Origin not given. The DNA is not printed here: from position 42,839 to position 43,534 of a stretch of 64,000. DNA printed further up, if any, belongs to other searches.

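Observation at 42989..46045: Cytoplasmic tandem-SH3 protein encoded next to membrane glycoproteins with polyproline cytoplasmic tails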

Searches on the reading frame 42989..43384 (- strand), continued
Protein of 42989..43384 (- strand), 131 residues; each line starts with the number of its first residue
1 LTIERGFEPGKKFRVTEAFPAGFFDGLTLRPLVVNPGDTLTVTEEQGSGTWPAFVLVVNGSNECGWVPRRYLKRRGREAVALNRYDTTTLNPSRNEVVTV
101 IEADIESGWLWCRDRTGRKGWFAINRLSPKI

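Call 25: predict_structure(alignment_id=A1)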
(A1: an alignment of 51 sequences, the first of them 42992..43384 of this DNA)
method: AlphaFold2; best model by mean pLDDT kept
length: 131 residues; sequences in the alignment: 51
mean_pLDDT: 85.7   pTM: 0.76
mean pLDDT of the five models: 85.7, 85.5, 85.3, 84.7, 83.7
residues with pLDDT >= 90: 73; 70-90: 40; 50-70: 16; < 50: 2
segments of 3 or more residues with pLDDT < 50: none
pLDDT, mean of each block of 10 residues (from residue 1): 70 90 69 93 70 85 89 92 93 93 90 94 88 57
secondary structure, 60 per line:
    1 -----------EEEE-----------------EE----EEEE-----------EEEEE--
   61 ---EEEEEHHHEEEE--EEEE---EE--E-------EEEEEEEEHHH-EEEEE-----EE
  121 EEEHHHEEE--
elements in order: E12-15 E39-42 E54-58 E64-68 E72-75 E78-81 E97-104 E109-113 E119-123 E127-129
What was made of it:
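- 42989..43384 (-): Gene for a 131-aa cytoplasmic tandem-SH3 protein (TTG start; NCBI's alternative is a GTG at codon 15, giving 117 aa). Call 25 gives the AF2 model (pLDDT 85.7).
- On Classical SH3 domain (Pfam SH3 clan: SH3_1 / SH3_2 / SH3_9): Call 25: pLDDT 85.7, with two sets of beta-strands each followed by a short helical turn (marked HHH by DSSP).
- Checked: The AlphaFold2 model has mean pLDDT 85.7 and pTM 0.76, with two beta-barrels (call 25).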

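Call 30: fold_search(model_id=the predicted structure, library=pdb)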
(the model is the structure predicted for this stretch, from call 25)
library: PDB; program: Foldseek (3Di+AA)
matches with E <= 10: 1305; with E <= 0.001: 0
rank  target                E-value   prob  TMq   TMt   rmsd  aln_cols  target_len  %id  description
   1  4qt7_A                1.3e-02  1.00  0.31  0.63  12.7        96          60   12  Crystal structure of the c-Src SH3 domain in complex with a peptide from the Hepatitis C virus NS5A-protein (released 2014-12-24)
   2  7cso_C                1.3e-02  0.94  0.36  0.12  12.0       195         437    9  Structure of Ephexin4 DH-PH-SH3 (released 2021-02-24)
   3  7cso_A                1.3e-02  0.91  0.36  0.13  13.8       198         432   10  Structure of Ephexin4 DH-PH-SH3 (released 2021-02-24)
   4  4j9h_A                1.4e-02  1.00  0.31  0.64   1.6        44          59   23  Crystal structure of the ABL-SH3 domain complexed with the designed high-affinity peptide ligand P7 at pH 8 (released 2014-01-29)
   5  7csr_A                1.6e-02  0.84  0.36  0.13  17.0       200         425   10  Structure of Ephexin4 R676L (released 2021-02-24)
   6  1gcp_B                1.7e-02  1.00  0.32  0.59  11.1        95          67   19  CRYSTAL STRUCTURE OF VAV SH3 DOMAIN (released 2001-08-08)
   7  7csr_C                1.7e-02  0.80  0.36  0.12  17.3       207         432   10  Structure of Ephexin4 R676L (released 2021-02-24)
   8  4l0j                  1.7e-02  0.54  0.24  0.16  14.4       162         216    8  Structure of a translocation signal domain mediating conjugative transfer by type IV secretion systems (released 2013-06-19)
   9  5np2_B                1.8e-02  1.00  0.31  0.63   1.5        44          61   23  Abl1 SH3 pTyr89/134 (released 2018-05-16)
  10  1abo_A                1.9e-02  1.00  0.31  0.66   1.5        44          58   23  CRYSTAL STRUCTURE OF THE COMPLEX OF THE ABL TYROSINE KINASE SH3 DOMAIN WITH 3BP-1 SYNTHETIC PEPTIDE (released 1995-10-15)
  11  1k9a_D                1.9e-02  1.00  0.32  0.10  12.8        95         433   10  Crystal structure analysis of full-length carboxyl-terminal Src kinase at 2.5 A resolution (released 2002-03-20)
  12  7cso_D                1.9e-02  0.94  0.34  0.12  10.4       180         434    8  Structure of Ephexin4 DH-PH-SH3 (released 2021-02-24)
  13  4j9h_B                2.1e-02  1.00  0.30  0.66   1.6        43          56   23  Crystal structure of the ABL-SH3 domain complexed with the designed high-affinity peptide ligand P7 at pH 8 (released 2014-01-29)
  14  4j9d_E                2.2e-02  1.00  0.30  0.63   1.7        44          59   20  Crystal structure of the N114A mutant of the Abl-SH3 domain complexed with the high affinity peptide P0 (released 2014-01-29)
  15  3eg0                  2.5e-02  1.00  0.30  0.66   1.5        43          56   21  Crystal structure of the N114T mutant of ABL-SH3 domain (released 2009-09-15)
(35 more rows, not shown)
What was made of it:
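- On Classical SH3 domain (Pfam SH3 clan: SH3_1 / SH3_2 / SH3_9): Call 30: Abl, Fyn, Src and Vav SH3 at rmsd 1.5 A over 43-45 residues, probability 1.0.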

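Call 33: search_protein_families(library=ncbifam, proteins=[window:42989-43384:-], max_evalue=0.01)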
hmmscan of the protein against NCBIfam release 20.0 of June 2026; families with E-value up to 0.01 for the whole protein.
window:42989-43384:- (131 aa): 1 family
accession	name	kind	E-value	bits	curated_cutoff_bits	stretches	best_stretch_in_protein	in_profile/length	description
TIGR04211.1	SH3_and_anchor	equivalog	0.0001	22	65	0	34-83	24-69/198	TIGR04211 family SH3 domain-containing protein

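Call 41: search_protein_families(library=pfam, proteins=[L016:964-3879:+, L021:199-2529:+, L028:800-2344:+, L025:9953-10294:+], max_evalue=0.01)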
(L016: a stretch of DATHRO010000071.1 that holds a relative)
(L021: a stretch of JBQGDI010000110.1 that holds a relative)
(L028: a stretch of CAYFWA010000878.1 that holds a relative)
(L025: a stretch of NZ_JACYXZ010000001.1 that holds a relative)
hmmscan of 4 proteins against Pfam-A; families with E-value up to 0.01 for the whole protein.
L016:964-3879:+ (971 aa): 5 families
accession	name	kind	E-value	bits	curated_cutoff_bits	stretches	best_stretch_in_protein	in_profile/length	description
PF07653.23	SH3_2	-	1.2e-09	38.1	21.8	1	924-969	10-54/55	Variant SH3 domain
PF00128.31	Alpha-amylase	-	5.8e-08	32.8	22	1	322-416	23-104/446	Alpha amylase, catalytic domain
PF00018.34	SH3_1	-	8e-06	25.8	22.9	1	926-963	10-47/48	SH3 domain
PF18348.7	SH3_16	-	0.0011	19.1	25.8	0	935-965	18-47/49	Bacterial dipeptidyl-peptidase Sh3 domain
PF14604.12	SH3_9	-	0.0031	17.8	30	0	926-963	9-44/49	Variant SH3 domain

L021:199-2529:+ (776 aa): 6 families
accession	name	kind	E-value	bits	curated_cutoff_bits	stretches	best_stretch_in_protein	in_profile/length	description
PF07653.23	SH3_2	-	6.8e-11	42.1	21.8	2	721-764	9-51/55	Variant SH3 domain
PF00128.31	Alpha-amylase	-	9.3e-08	32.2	22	1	117-226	23-115/446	Alpha amylase, catalytic domain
PF00018.34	SH3_1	-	1.1e-06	28.6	22.9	1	724-761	10-47/48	SH3 domain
PF14604.12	SH3_9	-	0.00022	21.4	30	0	722-761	7-44/49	Variant SH3 domain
PF08239.17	SH3_3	-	0.00024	21.7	27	0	730-760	19-48/54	Bacterial SH3 domain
PF06347.19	SH3_4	-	0.00063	19.9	24.1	0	728-762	19-51/56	Bacterial SH3 domain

L028:800-2344:+ (514 aa): 9 families
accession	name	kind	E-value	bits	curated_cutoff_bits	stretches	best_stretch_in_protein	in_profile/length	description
PF07653.23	SH3_2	-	2.3e-13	50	21.8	2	54-103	4-49/55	Variant SH3 domain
PF08447.18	PAS_3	-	3.9e-11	43.5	25.6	1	220-298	2-78/89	PAS fold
PF08448.16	PAS_4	-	3.9e-09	37.1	23.1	1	205-315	3-110/110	PAS fold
PF00018.34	SH3_1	-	1e-08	35.1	22.9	1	120-155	10-47/48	SH3 domain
PF14604.12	SH3_9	-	5.8e-08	32.9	30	1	120-159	9-48/49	Variant SH3 domain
PF13426.13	PAS_9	-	1.1e-07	32.5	27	1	218-311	12-102/103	PAS domain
PF13188.13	PAS_8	-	4.5e-05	23.6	21.8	1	196-252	1-53/65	PAS domain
PF00989.32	PAS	-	0.00031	21.2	22.6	1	197-299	2-100/113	PAS fold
PF18348.7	SH3_16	-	0.0023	18.1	25.8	1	129-158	18-48/49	Bacterial dipeptidyl-peptidase Sh3 domain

L025:9953-10294:+ (113 aa): 6 families
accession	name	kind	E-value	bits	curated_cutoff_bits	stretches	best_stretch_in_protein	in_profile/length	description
PF07653.23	SH3_2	-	1.1e-11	44.7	21.8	2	67-110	10-52/55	Variant SH3 domain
PF14604.12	SH3_9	-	9.9e-09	35.4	30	1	67-107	7-45/49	Variant SH3 domain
PF00018.34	SH3_1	-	2.1e-08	34.1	22.9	1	69-107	10-48/48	SH3 domain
PF18348.7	SH3_16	-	3.5e-06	27.1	25.8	1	77-110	17-49/49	Bacterial dipeptidyl-peptidase Sh3 domain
PF08239.17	SH3_3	-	4.2e-05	24.1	27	0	77-110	21-53/54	Bacterial SH3 domain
PF12913.13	SH3_6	-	0.0049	16.8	27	0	37-51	39-53/53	SH3 domain (SH3b1 type)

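Call 47: find_related_loci(query=A1, collection=metagenome_contigs, flank=10000)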
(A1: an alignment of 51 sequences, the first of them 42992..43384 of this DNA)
Query A1 (131 aa) in metagenome_contigs; peptide patterns used: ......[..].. (x = any residue, [..] = any of these).
82 stretches matched a pattern; 71 encode a relative of the query (tblastn E <= 1e-3); 71 distinct loci.
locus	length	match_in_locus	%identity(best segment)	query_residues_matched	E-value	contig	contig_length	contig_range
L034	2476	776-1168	81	1-131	1e-72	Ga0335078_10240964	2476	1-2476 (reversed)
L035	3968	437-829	81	1-131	5e-71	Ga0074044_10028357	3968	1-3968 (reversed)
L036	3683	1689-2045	62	11-129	2e-47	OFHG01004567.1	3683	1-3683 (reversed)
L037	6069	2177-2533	62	11-129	4e-46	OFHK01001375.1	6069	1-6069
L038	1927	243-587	61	11-125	4e-45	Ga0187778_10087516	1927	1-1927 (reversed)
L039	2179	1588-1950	60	9-129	3e-44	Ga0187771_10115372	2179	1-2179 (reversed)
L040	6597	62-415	59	10-128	6e-44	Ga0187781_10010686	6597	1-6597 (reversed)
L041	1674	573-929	58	11-129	2e-44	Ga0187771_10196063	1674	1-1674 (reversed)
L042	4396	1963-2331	58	5-128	1e-43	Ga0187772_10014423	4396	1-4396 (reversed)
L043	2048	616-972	58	11-130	4e-43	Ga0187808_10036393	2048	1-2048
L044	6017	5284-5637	58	11-129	2e-42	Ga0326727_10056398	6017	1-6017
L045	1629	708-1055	58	12-129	2e-41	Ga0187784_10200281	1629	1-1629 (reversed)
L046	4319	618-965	59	11-127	1e-40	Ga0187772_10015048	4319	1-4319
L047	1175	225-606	59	5-131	7e-35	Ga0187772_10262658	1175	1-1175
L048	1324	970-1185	60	57-128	1e-26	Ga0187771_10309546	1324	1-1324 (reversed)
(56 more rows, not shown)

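Call 52: search_protein_representatives(alignment_id=A1)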
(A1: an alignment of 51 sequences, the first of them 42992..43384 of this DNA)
Query: 51 sequences, 126 profile positions. Proteins with E-value up to 0.001 (for the whole library): 1304; up to 1e-10: 421; up to 1e-30: 9. The best 150 are listed.
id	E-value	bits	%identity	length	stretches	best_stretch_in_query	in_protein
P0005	2.9e-55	201.4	-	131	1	2-124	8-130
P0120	4.0e-44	165.4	-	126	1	4-124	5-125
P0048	1.6e-42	160.2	-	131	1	3-125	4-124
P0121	8.1e-42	158.0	-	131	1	3-124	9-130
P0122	1.7e-40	153.8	-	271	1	3-124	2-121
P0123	1.2e-37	144.5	-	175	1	4-123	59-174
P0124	8.7e-32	125.6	-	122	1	17-123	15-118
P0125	9.3e-32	125.5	-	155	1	25-124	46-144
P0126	4.7e-31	123.2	-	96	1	51-124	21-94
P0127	2.7e-30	120.8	-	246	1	10-124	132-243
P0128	1.7e-29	118.2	-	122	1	18-124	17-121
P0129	1.9e-29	118.0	-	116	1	18-123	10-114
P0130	2.4e-29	117.7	-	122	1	7-123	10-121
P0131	2.7e-29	117.5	-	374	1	20-124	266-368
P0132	3.7e-29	117.1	-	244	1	18-123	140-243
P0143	2.4e-26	108.0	-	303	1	20-119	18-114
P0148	5.8e-26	106.8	-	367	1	23-121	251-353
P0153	1.5e-25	105.4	-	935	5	79-125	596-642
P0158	1.7e-24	102.1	-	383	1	22-121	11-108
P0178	2.5e-20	88.6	-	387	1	7-121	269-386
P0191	1.4e-18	82.9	-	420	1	20-121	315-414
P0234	5.4e-16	74.5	-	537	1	18-124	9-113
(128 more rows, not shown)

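Call 53: search_protein_families(library=pfam, proteins=[P0122, P0127, P0131, P0143, P0148, P0158, P0178, P0191, P0234, P0153], max_evalue=0.001)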
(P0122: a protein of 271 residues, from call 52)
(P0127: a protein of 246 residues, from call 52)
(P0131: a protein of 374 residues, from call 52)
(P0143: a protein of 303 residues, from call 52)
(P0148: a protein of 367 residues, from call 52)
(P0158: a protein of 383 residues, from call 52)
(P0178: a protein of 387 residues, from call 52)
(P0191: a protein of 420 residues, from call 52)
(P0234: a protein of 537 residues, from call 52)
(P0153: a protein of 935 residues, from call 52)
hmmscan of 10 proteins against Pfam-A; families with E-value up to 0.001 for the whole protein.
P0122 (271 aa): 3 families
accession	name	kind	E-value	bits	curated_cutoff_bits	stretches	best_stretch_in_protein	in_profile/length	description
PF07653.23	SH3_2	-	4.8e-10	39.4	21.8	1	76-120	11-54/55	Variant SH3 domain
PF01814.28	Hemerythrin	-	1.4e-08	35.7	25.3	0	134-194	66-127/127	Hemerythrin HHE cation binding domain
PF08239.17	SH3_3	-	5e-05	23.8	27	0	30-63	22-53/54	Bacterial SH3 domain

P0127 (246 aa): 7 families
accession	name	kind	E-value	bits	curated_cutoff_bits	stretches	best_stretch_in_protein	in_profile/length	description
PF07653.23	SH3_2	-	1.4e-10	41.1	21.8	1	196-241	9-53/55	Variant SH3 domain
PF12973.13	Cupin_7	-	1.1e-08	35.3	27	1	35-113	20-98/105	ChrR Cupin-like domain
PF07883.17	Cupin_2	-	3.1e-06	27.2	27.2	1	52-116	2-70/70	Cupin domain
PF00018.34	SH3_1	-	5.8e-06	26.2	22.9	1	198-236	9-47/48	SH3 domain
PF18348.7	SH3_16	-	1.3e-05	25.3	25.8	1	207-238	17-47/49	Bacterial dipeptidyl-peptidase Sh3 domain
PF08239.17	SH3_3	-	1.4e-05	25.6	27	0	150-186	19-54/54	Bacterial SH3 domain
PF14604.12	SH3_9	-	3e-05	24.2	30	1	197-237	7-45/49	Variant SH3 domain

P0131 (374 aa): 6 families
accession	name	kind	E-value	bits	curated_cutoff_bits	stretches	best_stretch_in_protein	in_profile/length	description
PF00797.23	Acetyltransf_2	-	6e-46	157.6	22.8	1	21-245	3-233/240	N-acetyltransferase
PF07653.23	SH3_2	-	6.1e-15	55.1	21.8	2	258-311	2-53/55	Variant SH3 domain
PF14604.12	SH3_9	-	1.4e-13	50.9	30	2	260-310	1-48/49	Variant SH3 domain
PF00018.34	SH3_1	-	2e-09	37.4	22.9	1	324-362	10-48/48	SH3 domain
PF08239.17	SH3_3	-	2.1e-07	31.5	27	0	274-311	19-54/54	Bacterial SH3 domain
PF18348.7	SH3_16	-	0.00042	20.5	25.8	0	332-365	17-49/49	Bacterial dipeptidyl-peptidase Sh3 domain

P0143 (303 aa): 3 families
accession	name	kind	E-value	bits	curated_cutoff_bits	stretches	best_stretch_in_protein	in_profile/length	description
PF07653.23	SH3_2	-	1.2e-08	34.9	21.8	0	21-63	13-54/55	Variant SH3 domain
PF00018.34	SH3_1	-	3.2e-05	23.9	22.9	1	76-113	11-48/48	SH3 domain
PF14604.12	SH3_9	-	4.3e-05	23.7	30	0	74-113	5-45/49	Variant SH3 domain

P0148 (367 aa): 6 families
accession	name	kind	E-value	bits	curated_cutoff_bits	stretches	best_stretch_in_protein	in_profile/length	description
PF00702.32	Hydrolase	-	1.1e-25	91.6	26.4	1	15-191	2-191/191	haloacid dehalogenase-like hydrolase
PF13419.12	HAD_2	-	1.7e-25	90.6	23.8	1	18-197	2-178/178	Haloacid dehalogenase-like hydrolase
PF12710.13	HAD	-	3.4e-08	34.6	27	1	17-177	1-178/189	haloacid dehalogenase-like hydrolase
PF13242.12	Hydrolase_like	-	8.4e-07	29.3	22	1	152-224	2-75/75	HAD-hyrolase-like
PF07653.23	SH3_2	-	1.9e-05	24.7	21.8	0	253-293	15-53/55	Variant SH3 domain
PF00018.34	SH3_1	-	0.00011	22.2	22.9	0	313-350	11-48/48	SH3 domain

P0158 (383 aa): 6 families
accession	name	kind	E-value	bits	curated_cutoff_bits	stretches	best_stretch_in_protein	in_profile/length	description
PF12697.13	Abhydrolase_6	-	4.5e-19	70.4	26.3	1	131-366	1-217/217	Alpha/beta hydrolase family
PF00561.26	Abhydrolase_1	-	9.8e-16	58.6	25.8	1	129-213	1-88/245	alpha/beta hydrolase fold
PF12146.15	Hydrolase_4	-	3.3e-11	43.4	27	1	130-213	6-95/239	Serine aminopeptidase, S33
PF07653.23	SH3_2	-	7.5e-09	35.6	21.8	1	1-53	2-53/55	Variant SH3 domain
PF00018.34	SH3_1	-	2.7e-06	27.3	22.9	1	67-104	10-47/48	SH3 domain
PF06347.19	SH3_4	-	2.2e-05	24.6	24.1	0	88-106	34-52/56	Bacterial SH3 domain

P0178 (387 aa): 6 families
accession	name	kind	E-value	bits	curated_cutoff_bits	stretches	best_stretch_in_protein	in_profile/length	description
PF00561.26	Abhydrolase_1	-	6.3e-26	92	25.8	1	21-249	2-245/245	alpha/beta hydrolase fold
PF12697.13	Abhydrolase_6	-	4.4e-20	73.7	26.3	1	22-255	1-217/217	Alpha/beta hydrolase family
PF12146.15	Hydrolase_4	-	2.2e-12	47.2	27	1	45-238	32-228/239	Serine aminopeptidase, S33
PF07653.23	SH3_2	-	1.3e-08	34.8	21.8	1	341-382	8-48/55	Variant SH3 domain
PF14604.12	SH3_9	-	8.1e-06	26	30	0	345-382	9-44/49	Variant SH3 domain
PF00018.34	SH3_1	-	0.00046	20.2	22.9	1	345-382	10-47/48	SH3 domain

P0191 (420 aa): 1 family
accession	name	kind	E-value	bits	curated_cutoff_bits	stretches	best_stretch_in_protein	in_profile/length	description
PF07653.23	SH3_2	-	1.5e-11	44.2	21.8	2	369-414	3-52/55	Variant SH3 domain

P0234 (537 aa): 5 families
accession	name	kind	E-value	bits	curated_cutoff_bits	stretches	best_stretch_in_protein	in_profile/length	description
PF07653.23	SH3_2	-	5e-13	49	21.8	2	5-59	4-54/55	Variant SH3 domain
PF00018.34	SH3_1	-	9.8e-06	25.5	22.9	0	71-106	10-47/48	SH3 domain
PF08239.17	SH3_3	-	1.6e-05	25.4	27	0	18-58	18-54/54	Bacterial SH3 domain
PF18348.7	SH3_16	-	0.00062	19.9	25.8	0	79-110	17-49/49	Bacterial dipeptidyl-peptidase Sh3 domain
PF06347.19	SH3_4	-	0.00094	19.3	24.1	0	75-110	19-54/56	Bacterial SH3 domain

P0153 (935 aa): 6 families
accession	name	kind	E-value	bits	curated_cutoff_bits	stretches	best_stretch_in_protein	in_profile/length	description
PF14604.12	SH3_9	-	8.6e-47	157.2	30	5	884-933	1-49/49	Variant SH3 domain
PF00018.34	SH3_1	-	2.3e-46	155.6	22.9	5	345-392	1-47/48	SH3 domain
PF07653.23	SH3_2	-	1.4e-29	102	21.8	2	882-933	2-53/55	Variant SH3 domain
PF14603.12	hSH3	-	1e-11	45.7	25.7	0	750-792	31-72/90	Helically-extended SH3 domain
PF08239.17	SH3_3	-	3e-08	34.2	27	0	473-508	20-54/54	Bacterial SH3 domain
PF22699.1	GMIP-like_FCH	-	1.5e-06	28.1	27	1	114-280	113-282/283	GEM-interacting protein-like, FCH domain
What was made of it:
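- About 421 family representatives at E<=1e-10, mostly stand-alone proteins of 110-130 aa in bacteria, plus fusions to unrelated cytosolic enzymes (calls 52, 53, 41). Fusions to PAS, hemerythrin, cupin and metabolic enzymes resemble sensor-domain architectures (calls 41, 53).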

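Call 61: find_encoding_contigs(protein=P0003, flank=8000, max_places=2)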
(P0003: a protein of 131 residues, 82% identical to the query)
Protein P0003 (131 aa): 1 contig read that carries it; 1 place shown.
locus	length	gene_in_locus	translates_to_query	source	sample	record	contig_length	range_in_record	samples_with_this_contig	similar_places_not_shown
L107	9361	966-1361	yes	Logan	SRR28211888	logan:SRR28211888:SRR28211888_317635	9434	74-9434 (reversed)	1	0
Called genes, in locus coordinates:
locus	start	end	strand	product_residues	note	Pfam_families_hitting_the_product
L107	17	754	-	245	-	PF01411:tRNA-synt_2c, PF07973:tRNA_SAD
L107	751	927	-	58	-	-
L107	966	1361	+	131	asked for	PF08239:SH3_3 (faint), PF07653:SH3_2 (faint), PF14604:SH3_9 (faint)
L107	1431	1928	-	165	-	-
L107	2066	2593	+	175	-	-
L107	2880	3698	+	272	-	-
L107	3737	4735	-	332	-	PF00248:Aldo_ket_red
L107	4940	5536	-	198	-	PF03703:bPH_2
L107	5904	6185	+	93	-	-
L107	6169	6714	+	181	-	-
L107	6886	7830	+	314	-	PF00589:Phage_integrase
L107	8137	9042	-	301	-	PF08843:AbiEii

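Call 62: find_encoding_contigs(protein=P0009, flank=8000, max_places=3)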
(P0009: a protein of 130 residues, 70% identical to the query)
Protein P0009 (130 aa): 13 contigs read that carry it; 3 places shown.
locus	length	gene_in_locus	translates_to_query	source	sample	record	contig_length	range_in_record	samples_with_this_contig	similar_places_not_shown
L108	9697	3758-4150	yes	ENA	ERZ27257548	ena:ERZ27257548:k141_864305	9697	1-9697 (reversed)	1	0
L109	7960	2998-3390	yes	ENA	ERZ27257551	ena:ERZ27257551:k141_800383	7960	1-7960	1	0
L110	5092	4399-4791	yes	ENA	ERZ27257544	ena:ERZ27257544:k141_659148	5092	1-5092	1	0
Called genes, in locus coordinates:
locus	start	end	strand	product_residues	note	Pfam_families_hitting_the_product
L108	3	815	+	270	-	?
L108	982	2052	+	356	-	-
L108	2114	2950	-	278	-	PF00326:Peptidase_S9 (weak), PF00561:Abhydrolase_1, PF12146:Hydrolase_4, PF12697:Abhydrolase_6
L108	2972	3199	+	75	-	-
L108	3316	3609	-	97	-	PF03083:MtN3_slv, PF04193:PQ-loop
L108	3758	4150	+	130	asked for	PF00018:SH3_1 (faint), PF14604:SH3_9 (faint), PF07653:SH3_2 (faint)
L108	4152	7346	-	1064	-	PF05317:Thermopsin, PF18911:PKD_4 (faint), PF00801:PKD (weak), PF22352:K319L-like_PKD (faint), PF19077:Big_13 (faint)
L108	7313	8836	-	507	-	PF24981:Beta-prop_ATRN-LZTR1, PF13415:Beta-prop_FBX42 (faint), PF24681:Kelch_KLHDC2_KLHL20_DRC7 (weak)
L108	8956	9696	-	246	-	?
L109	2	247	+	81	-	?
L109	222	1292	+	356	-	-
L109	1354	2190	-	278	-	PF00326:Peptidase_S9 (weak), PF00561:Abhydrolase_1, PF12146:Hydrolase_4, PF12697:Abhydrolase_6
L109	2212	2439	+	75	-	-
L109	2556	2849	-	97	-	PF03083:MtN3_slv, PF04193:PQ-loop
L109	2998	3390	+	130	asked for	PF00018:SH3_1 (faint), PF14604:SH3_9 (faint), PF07653:SH3_2 (faint)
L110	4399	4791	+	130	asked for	PF00018:SH3_1 (faint), PF14604:SH3_9 (faint), PF07653:SH3_2 (faint)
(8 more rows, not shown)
